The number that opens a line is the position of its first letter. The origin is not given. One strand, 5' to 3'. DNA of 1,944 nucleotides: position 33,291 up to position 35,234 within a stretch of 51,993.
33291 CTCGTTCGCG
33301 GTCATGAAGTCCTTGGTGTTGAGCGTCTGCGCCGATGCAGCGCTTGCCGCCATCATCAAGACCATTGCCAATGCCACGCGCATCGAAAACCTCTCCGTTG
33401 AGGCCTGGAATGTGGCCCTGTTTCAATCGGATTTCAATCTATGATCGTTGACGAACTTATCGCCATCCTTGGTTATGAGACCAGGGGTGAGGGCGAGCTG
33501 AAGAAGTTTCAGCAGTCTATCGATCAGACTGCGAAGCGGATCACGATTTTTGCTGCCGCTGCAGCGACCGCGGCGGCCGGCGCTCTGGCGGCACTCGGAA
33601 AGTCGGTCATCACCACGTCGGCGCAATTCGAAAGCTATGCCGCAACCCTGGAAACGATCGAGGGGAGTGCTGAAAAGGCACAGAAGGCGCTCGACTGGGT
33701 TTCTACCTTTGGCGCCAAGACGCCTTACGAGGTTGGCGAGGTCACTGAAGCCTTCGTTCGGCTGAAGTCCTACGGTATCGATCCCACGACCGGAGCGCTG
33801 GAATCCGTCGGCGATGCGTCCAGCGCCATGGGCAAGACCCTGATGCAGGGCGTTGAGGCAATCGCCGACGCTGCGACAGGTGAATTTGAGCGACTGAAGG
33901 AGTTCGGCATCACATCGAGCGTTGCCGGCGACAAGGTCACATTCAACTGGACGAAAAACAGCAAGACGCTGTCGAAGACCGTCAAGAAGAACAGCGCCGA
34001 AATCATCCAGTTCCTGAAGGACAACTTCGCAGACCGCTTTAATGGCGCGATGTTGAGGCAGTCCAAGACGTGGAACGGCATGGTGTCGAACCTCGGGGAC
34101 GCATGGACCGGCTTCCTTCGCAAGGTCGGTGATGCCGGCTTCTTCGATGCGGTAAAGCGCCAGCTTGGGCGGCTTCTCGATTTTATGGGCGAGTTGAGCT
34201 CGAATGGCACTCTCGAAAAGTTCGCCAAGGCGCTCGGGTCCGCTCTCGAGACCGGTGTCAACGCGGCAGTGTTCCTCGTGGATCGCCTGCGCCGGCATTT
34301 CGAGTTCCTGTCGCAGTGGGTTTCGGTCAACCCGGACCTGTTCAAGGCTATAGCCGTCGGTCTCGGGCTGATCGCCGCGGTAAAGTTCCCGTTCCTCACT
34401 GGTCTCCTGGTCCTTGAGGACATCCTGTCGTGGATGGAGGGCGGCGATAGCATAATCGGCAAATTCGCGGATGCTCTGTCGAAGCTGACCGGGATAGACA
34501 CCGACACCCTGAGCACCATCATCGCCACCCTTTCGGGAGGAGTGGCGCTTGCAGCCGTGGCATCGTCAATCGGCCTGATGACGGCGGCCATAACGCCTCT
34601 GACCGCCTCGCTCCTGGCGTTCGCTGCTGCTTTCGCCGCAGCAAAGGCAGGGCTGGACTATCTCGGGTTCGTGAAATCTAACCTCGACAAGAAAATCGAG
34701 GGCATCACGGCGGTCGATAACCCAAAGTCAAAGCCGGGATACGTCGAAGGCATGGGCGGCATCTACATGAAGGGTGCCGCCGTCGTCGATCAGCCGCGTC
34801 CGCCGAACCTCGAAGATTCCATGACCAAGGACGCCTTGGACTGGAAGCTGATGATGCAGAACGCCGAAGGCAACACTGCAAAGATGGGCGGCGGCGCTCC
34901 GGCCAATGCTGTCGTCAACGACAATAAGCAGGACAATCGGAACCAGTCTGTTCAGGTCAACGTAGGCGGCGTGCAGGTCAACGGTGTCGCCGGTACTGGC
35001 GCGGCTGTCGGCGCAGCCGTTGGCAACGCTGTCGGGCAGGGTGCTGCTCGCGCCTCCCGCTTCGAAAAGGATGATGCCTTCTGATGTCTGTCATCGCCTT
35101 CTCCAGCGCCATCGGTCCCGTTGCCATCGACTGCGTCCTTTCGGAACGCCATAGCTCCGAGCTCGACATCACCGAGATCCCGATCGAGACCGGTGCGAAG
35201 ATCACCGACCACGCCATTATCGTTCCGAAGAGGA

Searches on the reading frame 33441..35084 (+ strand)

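Call 78: search_protein_families(library=phrogs, proteins=[window:33441-35084:+], max_evalue=0.00001)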
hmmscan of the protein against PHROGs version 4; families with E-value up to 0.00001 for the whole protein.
window:33441-35084:+ (547 aa): 12 families
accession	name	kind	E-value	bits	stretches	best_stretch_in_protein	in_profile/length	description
phrog_973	-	tail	1.6e-61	209.6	1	22-462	101-493/1465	tail length tape measure protein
phrog_1716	-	tail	2.3e-42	146.5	1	32-281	57-305/943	tail length tape measure protein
phrog_26804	-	unknown function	1.2e-32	113.7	1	31-239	118-322/1066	-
phrog_5062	-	tail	6.3e-28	99.1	1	19-392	120-501/753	tail length tape measure protein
phrog_16017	-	unknown function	3.7e-25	89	1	15-267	213-471/1234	-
phrog_24709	-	tail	2.6e-17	63.4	1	17-252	20-207/1069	tail length tape measure protein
phrog_31957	-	unknown function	2.7e-16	60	1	55-283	227-480/1134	-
phrog_1292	-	tail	3.8e-12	45.6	1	40-128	252-344/1523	tail length tape measure protein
phrog_9959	-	tail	8.9e-12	44.4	1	25-127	42-144/1708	tail length tape measure protein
phrog_26084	-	tail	6.4e-07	28.7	1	54-389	269-566/1263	tail length tape measure protein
phrog_2335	-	tail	1.1e-06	27.9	1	191-283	645-729/1536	tail length tape measure protein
phrog_1535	-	tail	4.9e-06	26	0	166-521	898-1101/1152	tail length tape measure protein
